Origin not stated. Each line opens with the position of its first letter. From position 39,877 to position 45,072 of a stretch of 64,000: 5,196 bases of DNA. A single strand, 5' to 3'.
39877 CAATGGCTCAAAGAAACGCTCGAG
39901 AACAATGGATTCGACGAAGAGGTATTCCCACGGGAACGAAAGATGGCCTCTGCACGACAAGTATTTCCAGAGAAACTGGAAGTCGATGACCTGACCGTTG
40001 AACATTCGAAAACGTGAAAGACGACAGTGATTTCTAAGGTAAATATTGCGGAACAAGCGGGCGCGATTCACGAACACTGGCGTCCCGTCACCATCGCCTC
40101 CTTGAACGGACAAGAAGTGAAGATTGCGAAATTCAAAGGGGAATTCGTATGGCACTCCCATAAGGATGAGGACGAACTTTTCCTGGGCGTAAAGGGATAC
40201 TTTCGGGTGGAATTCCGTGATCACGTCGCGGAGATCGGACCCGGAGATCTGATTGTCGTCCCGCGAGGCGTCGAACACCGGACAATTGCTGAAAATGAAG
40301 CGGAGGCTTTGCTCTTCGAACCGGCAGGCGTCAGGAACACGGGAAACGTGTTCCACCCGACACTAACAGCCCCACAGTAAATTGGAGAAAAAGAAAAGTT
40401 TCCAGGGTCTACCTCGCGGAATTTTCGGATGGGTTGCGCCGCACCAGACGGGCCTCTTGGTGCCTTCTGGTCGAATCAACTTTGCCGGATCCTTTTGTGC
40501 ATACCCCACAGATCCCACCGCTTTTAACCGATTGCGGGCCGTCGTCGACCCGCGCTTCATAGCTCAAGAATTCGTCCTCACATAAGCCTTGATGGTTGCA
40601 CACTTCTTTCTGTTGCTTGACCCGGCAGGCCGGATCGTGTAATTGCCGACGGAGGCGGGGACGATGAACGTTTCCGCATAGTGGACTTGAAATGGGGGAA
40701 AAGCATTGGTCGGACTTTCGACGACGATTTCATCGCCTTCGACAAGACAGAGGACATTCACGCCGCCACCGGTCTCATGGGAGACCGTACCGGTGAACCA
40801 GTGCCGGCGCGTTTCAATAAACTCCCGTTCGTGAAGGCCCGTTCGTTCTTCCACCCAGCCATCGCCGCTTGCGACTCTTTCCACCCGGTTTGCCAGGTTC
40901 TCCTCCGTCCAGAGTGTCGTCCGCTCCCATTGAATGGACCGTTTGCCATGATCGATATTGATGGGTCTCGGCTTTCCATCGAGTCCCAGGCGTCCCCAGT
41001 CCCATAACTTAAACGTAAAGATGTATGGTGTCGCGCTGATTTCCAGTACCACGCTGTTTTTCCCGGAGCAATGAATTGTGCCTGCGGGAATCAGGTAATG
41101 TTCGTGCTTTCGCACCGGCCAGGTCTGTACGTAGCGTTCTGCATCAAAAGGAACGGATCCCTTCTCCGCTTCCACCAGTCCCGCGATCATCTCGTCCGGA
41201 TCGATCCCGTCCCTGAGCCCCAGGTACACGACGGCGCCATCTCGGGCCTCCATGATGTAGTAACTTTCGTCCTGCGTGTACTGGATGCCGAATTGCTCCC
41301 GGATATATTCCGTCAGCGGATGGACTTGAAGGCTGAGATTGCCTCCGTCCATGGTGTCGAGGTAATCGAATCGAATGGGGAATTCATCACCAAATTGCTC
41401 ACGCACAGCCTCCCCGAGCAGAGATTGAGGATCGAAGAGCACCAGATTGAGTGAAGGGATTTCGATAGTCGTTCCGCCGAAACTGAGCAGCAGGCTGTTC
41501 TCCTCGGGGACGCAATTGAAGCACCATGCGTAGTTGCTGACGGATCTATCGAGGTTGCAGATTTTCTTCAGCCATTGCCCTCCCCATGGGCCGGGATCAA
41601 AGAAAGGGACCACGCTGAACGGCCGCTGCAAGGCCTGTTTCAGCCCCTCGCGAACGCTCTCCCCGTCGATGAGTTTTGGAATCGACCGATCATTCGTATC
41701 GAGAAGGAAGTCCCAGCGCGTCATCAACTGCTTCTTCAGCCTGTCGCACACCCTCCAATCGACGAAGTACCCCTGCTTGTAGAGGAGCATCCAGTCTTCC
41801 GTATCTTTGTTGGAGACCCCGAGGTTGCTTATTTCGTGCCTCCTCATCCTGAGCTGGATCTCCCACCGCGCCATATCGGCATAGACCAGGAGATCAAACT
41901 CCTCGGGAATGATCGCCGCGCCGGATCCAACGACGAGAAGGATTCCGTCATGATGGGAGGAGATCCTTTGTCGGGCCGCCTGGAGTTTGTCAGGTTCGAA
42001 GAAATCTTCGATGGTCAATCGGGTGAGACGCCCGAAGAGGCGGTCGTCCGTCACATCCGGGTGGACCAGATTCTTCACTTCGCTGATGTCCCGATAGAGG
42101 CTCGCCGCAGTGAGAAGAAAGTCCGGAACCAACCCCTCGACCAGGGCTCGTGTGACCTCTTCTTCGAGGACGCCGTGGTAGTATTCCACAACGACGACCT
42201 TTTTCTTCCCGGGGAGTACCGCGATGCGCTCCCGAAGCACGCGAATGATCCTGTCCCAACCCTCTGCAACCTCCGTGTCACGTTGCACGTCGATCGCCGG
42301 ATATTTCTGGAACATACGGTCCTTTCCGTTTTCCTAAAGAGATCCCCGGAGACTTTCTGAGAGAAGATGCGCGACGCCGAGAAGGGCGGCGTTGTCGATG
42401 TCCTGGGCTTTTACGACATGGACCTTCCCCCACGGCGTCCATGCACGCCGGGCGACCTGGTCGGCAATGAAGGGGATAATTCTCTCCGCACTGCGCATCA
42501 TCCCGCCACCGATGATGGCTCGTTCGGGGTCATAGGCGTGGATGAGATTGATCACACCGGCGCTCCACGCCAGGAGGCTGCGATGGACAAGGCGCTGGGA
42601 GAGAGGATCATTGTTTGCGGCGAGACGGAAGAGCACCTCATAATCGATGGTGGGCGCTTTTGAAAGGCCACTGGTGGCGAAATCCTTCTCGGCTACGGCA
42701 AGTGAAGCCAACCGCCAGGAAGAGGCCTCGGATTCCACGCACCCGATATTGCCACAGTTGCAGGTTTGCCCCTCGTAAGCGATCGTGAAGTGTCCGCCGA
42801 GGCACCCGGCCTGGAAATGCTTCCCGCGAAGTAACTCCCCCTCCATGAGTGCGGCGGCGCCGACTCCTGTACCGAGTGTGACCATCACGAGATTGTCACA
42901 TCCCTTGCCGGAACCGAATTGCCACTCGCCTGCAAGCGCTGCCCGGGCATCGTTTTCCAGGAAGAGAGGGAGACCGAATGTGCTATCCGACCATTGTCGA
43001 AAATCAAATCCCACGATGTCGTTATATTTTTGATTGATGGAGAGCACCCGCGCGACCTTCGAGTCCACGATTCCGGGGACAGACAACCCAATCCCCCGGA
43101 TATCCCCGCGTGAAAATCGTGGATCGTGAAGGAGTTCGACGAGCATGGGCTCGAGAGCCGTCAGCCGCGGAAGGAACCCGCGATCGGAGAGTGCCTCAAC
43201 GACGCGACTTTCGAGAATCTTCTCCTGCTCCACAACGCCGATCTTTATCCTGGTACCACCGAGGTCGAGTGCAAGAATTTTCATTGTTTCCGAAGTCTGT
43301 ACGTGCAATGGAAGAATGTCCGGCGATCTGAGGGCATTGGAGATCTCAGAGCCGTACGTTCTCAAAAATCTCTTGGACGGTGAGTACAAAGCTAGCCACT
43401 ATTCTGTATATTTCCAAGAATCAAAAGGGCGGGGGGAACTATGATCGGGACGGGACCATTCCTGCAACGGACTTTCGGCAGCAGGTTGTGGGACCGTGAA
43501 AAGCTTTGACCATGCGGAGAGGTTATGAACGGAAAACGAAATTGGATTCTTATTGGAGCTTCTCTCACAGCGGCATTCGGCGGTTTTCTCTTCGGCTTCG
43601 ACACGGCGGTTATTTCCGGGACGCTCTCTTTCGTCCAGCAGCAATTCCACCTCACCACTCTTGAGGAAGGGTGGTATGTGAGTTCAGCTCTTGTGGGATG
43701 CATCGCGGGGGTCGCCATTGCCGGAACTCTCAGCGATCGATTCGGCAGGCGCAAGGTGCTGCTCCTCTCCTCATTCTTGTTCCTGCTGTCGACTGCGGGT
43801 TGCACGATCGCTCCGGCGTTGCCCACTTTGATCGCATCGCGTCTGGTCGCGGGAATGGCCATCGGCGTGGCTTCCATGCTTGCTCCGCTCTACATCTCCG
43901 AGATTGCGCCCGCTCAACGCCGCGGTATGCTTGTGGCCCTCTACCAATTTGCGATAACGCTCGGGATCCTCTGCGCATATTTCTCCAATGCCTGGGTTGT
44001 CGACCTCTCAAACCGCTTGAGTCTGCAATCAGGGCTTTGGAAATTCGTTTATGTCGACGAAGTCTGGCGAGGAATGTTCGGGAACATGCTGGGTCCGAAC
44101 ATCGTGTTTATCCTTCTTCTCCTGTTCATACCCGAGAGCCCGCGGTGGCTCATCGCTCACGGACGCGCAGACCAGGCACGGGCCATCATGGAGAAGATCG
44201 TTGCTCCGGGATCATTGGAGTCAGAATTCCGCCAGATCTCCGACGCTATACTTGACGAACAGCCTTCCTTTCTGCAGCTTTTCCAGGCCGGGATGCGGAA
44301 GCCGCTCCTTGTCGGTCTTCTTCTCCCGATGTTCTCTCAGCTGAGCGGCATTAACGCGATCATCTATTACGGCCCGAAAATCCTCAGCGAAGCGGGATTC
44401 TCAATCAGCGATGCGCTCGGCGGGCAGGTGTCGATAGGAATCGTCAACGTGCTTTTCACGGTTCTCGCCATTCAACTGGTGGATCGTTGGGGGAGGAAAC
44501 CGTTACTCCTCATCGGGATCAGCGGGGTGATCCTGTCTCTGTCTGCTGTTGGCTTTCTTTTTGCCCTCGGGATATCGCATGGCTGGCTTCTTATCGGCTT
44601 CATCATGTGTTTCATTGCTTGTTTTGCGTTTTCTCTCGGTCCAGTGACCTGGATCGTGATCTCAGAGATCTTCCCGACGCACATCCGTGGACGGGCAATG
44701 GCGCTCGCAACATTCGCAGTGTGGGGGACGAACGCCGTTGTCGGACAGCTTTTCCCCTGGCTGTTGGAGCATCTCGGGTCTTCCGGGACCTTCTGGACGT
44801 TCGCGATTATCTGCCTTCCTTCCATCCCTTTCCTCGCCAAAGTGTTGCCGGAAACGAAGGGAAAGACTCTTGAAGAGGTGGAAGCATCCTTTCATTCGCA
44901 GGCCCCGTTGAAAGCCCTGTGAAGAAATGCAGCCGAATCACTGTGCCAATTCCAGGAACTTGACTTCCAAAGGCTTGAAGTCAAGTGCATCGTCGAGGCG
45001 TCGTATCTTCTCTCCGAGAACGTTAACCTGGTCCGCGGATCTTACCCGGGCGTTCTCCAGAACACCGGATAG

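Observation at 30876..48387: Mannose-type catabolic island bracketed by two divergent GH38-like paralogs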

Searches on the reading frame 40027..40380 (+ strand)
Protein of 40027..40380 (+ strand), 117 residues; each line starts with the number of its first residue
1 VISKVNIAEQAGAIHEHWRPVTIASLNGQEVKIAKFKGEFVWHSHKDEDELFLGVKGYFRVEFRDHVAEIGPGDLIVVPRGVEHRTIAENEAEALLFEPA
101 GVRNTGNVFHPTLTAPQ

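Call 6: search_protein_families(library=ncbifam, proteins=[window:40027-40380:+], max_evalue=0.01)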
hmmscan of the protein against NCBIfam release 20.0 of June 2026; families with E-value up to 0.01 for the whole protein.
window:40027-40380:+ (117 aa): 1 family
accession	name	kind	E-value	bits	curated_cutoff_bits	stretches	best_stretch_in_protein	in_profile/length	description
NF049940.1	MandnitrLy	equivalog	0.0048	16.7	140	1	40-88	48-96/130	(R)-mandelonitrile lyase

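Call 7: search_protein_families(library=pfam, proteins=[window:40027-40380:+], max_evalue=10)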
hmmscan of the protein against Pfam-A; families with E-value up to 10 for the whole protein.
window:40027-40380:+ (117 aa): 9 families
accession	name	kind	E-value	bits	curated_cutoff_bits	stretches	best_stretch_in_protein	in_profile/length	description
PF07883.17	Cupin_2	-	1.3e-11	44.5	27.2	1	38-95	9-65/70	Cupin domain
PF03079.20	ARD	-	2.6e-05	24.9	27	1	29-85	77-134/157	ARD/ARD' family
PF00190.28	Cupin_1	-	3.3e-05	24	22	1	63-110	76-123/151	Cupin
PF02311.25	AraC_binding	-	8.2e-05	22.8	21.1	1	40-92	16-67/135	AraC-like ligand binding domain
PF05899.18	Cupin_3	-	0.0048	17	23.5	1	42-83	19-61/74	EutQ-like cupin domain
PF12852.13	Cupin_6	-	0.011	16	26.7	1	50-100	36-88/183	Cupin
PF08007.18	JmjC_2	-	0.018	15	22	1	69-92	89-112/127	JmjC domain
PF12973.13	Cupin_7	-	0.042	14.1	27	1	17-97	21-98/105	ChrR Cupin-like domain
PF16867.11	DMSP_lyase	-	0.048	13.8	27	1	43-90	111-157/162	Dimethlysulfonioproprionate lyase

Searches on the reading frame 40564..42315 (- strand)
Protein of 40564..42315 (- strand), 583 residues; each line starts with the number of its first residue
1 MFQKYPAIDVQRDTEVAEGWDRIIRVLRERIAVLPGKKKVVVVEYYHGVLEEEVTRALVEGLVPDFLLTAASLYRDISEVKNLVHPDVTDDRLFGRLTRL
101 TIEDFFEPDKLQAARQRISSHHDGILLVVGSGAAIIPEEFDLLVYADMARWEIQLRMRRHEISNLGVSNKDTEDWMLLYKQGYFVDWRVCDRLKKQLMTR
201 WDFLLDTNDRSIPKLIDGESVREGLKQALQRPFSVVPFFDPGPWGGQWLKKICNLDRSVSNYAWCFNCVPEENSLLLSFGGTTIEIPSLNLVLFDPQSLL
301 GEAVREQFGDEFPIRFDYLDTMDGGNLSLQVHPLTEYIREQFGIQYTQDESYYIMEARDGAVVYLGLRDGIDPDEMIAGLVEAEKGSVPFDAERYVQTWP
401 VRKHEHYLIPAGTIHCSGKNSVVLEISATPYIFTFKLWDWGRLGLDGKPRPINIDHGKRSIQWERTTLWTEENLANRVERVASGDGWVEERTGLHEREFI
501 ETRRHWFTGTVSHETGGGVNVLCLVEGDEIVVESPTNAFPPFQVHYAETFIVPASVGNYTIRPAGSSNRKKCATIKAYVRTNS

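Call 3: search_protein_families(library=pfam, proteins=[window:40564-42315:-], max_evalue=0.01)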
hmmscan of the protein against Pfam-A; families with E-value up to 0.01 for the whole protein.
window:40564-42315:- (583 aa): 0 families

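Call 6: search_protein_families(library=ncbifam, proteins=[window:40564-42315:-], max_evalue=0.01)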
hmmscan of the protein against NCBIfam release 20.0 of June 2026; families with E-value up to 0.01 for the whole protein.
window:40564-42315:- (583 aa): 1 family
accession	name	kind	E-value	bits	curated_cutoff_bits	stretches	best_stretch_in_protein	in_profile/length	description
TIGR00218.1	manA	equivalog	5.4e-05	22.5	116.2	0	243-334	15-100/359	mannose-6-phosphate isomerase, class I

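Call 7: search_protein_families(library=pfam, proteins=[window:40564-42315:-], max_evalue=10)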
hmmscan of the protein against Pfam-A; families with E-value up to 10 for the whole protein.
window:40564-42315:- (583 aa): 2 families
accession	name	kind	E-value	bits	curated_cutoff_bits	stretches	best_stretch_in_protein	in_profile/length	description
PF20511.4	PMI_typeI_cat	-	0.036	14.6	22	1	291-356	62-121/143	Phosphomannose isomerase type I, catalytic domain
PF13592.12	HTH_33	-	0.061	13.4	25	1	332-355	8-31/60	Winged helix-turn helix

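Call 10: search_solved_structures(query=window:40564-42315:-, max_evalue=1, show_alignments=2)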
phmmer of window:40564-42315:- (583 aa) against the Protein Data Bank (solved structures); distinct sequences matched with E-value up to 1: 2.
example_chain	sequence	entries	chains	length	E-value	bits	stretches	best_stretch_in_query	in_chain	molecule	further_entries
1qwr_A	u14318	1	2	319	6.9e-09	37.6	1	230-454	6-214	Mannose-6-phosphate isomerase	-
1zx5_A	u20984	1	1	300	9.7e-08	33.8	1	242-442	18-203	mannosephosphate isomerase, putative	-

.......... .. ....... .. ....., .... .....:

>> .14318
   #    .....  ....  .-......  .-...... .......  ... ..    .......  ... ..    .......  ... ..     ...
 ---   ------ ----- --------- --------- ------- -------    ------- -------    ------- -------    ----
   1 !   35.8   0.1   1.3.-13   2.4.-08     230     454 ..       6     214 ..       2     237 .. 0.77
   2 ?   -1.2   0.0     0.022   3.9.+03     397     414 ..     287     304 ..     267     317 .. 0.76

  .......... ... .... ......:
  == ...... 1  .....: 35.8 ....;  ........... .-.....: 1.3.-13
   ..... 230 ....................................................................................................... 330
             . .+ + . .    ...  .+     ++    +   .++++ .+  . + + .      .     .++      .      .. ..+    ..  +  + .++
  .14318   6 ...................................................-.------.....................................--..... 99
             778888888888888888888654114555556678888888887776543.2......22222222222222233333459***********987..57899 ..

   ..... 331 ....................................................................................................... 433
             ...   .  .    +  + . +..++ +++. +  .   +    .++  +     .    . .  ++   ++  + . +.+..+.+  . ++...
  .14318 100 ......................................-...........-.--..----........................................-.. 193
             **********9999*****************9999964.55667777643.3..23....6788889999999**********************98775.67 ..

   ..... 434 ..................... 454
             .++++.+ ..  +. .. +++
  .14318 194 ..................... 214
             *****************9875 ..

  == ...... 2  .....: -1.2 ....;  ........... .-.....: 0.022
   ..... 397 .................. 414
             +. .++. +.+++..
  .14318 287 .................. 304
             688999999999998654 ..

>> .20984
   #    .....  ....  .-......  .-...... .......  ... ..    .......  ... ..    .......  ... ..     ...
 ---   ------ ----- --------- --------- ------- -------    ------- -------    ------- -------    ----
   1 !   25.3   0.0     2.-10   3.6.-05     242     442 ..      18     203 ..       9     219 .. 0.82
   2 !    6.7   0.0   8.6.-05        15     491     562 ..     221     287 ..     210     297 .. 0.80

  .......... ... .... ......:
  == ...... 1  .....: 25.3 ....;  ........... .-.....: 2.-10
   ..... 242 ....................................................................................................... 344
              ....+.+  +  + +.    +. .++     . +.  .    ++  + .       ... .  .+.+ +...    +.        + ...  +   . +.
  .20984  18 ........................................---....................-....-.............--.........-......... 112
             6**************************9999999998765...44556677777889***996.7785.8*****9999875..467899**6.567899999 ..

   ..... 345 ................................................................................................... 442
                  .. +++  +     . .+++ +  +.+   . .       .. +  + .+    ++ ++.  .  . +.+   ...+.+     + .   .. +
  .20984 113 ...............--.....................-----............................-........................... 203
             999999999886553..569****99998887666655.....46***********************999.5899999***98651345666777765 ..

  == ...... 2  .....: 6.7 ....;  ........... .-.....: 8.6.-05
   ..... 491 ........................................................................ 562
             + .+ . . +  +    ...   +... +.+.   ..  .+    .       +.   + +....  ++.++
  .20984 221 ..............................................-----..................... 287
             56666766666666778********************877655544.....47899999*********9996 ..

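Call 66: find_homologous_proteins(query=window:40564-42315:-, max_evalue=0.00001)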
Query window:40564-42315:- (583 aa): 8000 proteins with E <= 0.00001 among 8000 candidates; the best 120 are listed.
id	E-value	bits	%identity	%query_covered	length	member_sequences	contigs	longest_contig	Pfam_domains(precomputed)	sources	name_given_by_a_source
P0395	0.0e+0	1366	100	100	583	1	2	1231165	-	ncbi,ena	ncbi:MAG: class I mannose-6-phosphate isomerase [Bacteroidota bacterium]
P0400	2.6e-293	992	70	99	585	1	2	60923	-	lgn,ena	-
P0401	1.3e-291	986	70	100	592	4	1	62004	-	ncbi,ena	-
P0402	4.7e-290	981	70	100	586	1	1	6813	-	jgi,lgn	jgi:mannose-6-phosphate isomerase class I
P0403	5.7e-289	978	69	100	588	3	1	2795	-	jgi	-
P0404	2.2e-288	976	68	100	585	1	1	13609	-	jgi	jgi:mannose-6-phosphate isomerase class I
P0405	6.6e-288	974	69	100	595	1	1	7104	-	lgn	-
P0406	1.6e-287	973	68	100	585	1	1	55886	-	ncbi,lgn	-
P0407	8.1e-287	970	69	100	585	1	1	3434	-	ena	-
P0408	1.6e-285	966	68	100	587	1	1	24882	-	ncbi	-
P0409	7.3e-284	961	68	100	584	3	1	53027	-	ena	-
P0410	1.7e-283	959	67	99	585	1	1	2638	-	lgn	-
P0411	8.9e-283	957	66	100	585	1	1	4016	-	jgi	jgi:mannose-6-phosphate isomerase class I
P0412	1.2e-282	957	67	100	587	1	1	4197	-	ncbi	-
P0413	2.9e-282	955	68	100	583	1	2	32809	-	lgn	-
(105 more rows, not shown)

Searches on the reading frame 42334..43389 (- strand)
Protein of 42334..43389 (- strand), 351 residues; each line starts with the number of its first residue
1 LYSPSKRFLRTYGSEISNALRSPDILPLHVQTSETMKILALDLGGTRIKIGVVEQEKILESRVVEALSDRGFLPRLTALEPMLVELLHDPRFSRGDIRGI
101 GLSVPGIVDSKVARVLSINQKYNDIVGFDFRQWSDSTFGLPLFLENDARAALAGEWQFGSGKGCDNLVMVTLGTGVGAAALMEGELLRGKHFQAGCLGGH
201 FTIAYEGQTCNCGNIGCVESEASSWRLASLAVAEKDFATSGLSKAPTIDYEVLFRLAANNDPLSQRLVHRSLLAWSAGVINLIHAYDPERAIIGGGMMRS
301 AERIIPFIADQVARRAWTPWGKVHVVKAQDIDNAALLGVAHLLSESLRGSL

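Call 3: search_protein_families(library=pfam, proteins=[window:42334-43389:-], max_evalue=0.01)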
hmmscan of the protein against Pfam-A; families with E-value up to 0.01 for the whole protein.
window:42334-43389:- (351 aa): 1 family
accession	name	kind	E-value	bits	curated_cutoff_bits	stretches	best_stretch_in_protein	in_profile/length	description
PF00480.26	ROK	-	5.1e-45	154.7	22.9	1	39-344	2-292/294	ROK family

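Call 6: search_protein_families(library=ncbifam, proteins=[window:42334-43389:-], max_evalue=0.01)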
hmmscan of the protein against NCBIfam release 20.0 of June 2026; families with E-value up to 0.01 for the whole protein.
window:42334-43389:- (351 aa): 13 families
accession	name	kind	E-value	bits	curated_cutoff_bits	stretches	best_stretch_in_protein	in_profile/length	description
TIGR00744.1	ROK_glcA_fam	subfamily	9.9e-41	140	260.35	1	39-344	1-309/318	ROK family glucokinase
NF003461.0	PRK05082.1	subfamily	2.5e-30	105.9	283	1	36-345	1-288/291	N-acetylmannosamine kinase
NF049930.1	TransRegMlc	equivalog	6e-28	98.3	530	1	97-347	146-393/405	sugar metabolism global transcriptional regulator Mlc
NF042998.1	bglucokin_BglK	equivalog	8.9e-27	94.1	550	1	36-301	1-248/291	beta-glucoside kinase BglK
NF047821.1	NactlManKinNanK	equivalog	3.5e-26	92.4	450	1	36-342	1-285/288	N-acetylmannosamine kinase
NF007251.0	PRK09698.1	equivalog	9e-26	90.8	253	1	36-345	6-298/304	allose kinase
NF047937.1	TransRegNagC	equivalog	8.1e-25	87.8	650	1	33-343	76-383/399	DNA-binding transcriptional regulator NagC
NF045551.1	GK_Pyrobac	equivalog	2.3e-21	76.4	500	1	137-342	85-279/294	ATP-dependent glucokinase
NF009835.0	PRK13310.1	equivalog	1.6e-14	54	380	1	40-342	4-299/303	N-acetylglucosamine kinase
NF045942.1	PolPhglucPhase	equivalog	3.7e-13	49.8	250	1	41-189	5-148/242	polyphosphate--glucose phosphotransferase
NF007108.0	PRK09557.1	equivalog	7.7e-12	45.1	443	1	40-343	5-300/303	fructokinase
NF009836.0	PRK13311.1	equivalog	0.00011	21.5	551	1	40-220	4-187/256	N-acetyl-D-glucosamine kinase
NF045550.1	FrctkaseScrK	equivalog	0.00017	21.1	400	1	135-190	96-149/293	fructokinase ScrK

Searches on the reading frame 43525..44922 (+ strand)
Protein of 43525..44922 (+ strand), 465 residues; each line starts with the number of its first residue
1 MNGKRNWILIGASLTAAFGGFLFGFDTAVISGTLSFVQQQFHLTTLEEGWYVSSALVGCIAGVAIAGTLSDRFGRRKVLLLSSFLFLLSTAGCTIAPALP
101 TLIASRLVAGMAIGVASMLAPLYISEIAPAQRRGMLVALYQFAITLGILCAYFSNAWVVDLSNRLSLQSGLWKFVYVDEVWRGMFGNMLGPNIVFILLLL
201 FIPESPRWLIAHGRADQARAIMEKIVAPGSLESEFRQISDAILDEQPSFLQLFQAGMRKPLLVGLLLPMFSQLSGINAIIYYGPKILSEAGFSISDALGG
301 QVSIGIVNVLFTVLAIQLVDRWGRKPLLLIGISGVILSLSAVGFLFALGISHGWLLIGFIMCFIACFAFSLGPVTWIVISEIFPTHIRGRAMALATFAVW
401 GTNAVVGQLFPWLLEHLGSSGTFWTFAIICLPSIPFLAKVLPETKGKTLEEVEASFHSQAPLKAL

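Call 3: search_protein_families(library=pfam, proteins=[window:43525-44922:+], max_evalue=0.01)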
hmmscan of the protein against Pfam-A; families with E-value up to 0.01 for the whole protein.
window:43525-44922:+ (465 aa): 4 families
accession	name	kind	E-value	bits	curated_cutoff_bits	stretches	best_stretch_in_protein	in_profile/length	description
PF00083.30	Sugar_tr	-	2.6e-117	392.9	22.3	1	13-456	2-452/452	Sugar (and other) transporter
PF07690.21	MFS_1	-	1.3e-48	166.1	33.4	2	17-398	2-338/347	Major Facilitator Superfamily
PF03137.26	OATP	-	1.7e-06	27.1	25.8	1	100-316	134-347/545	Organic Anion Transporter Polypeptide (OATP) family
PF06609.19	TRI12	-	1.7e-05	24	23.2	1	57-176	89-199/599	Fungal trichothecene efflux pump (TRI12)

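Call 6: search_protein_families(library=ncbifam, proteins=[window:43525-44922:+], max_evalue=0.01)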
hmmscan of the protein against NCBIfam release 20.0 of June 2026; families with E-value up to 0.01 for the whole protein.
window:43525-44922:+ (465 aa): 58 families (the best 25 are shown)
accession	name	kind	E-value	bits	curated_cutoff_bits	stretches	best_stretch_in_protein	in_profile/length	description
TIGR00879.1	SP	subfamily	8.9e-111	370.9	237.8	1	3-452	49-510/510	sugar porter family MFS transporter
NF007484.0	PRK10077.1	equivalog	1.8e-106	356.9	608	1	7-459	8-475/480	D-xylose transporter XylE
NF052357.1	GlucTporGlcPStph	equivalog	4.8e-94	315.7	750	1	15-459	11-440/445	glucose transporter GlcP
TIGR00895.1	2A0115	subfamily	7.7e-36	123.9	418.55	1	16-394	22-378/398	aromatic acid/H+ symport family MFS transporter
TIGR00898.1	2A0119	subfamily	4.4e-34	118.1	550.75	1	38-451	115-505/506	cation transport protein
TIGR00883.1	2A0106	subfamily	1.7e-18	66.9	443.45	2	21-158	10-155/400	metabolite/H+ symporter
NF053517.1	HbztTptrPcaK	equivalog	1.8e-17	63.5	770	1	21-394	29-381/437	4-hydroxybenzoate transporter PcaK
NF008586.0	PRK11551.1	equivalog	2.7e-17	62.9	410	1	24-229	28-217/406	3-(3-hydroxy-phenyl)propionate transporter MhpT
TIGR00880.1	2_A_01_02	superfamily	5e-17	62.3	131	2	54-163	7-115/141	multidrug resistance protein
TIGR00891.1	2A0112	subfamily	1.9e-16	60.1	552.9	1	16-393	16-367/405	sialate:H+ symport family MFS transporter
NF003024.0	PRK03893.1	subfamily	4.8e-16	58.6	604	1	15-222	24-215/497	sialate:H+ symport family MFS transporter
TIGR00887.1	2A0109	equivalog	3.1e-14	52.8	610.3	1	41-453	51-500/502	phosphate:H+ symporter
TIGR00710.1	efflux_Bcr_CflA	subfamily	4.2e-14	52.8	200.9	2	34-120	28-114/385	Bcr/CflA family efflux MFS transporter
TIGR00711.1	efflux_EmrB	subfamily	2.7e-13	49.5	230.2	1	18-150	9-141/485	DHA2 family efflux MFS transporter permease subunit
NF038077.1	MFS_export_MxcK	equivalog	1.1e-11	44.4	525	2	261-455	12-200/405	myxochelin export MFS transporter MxcK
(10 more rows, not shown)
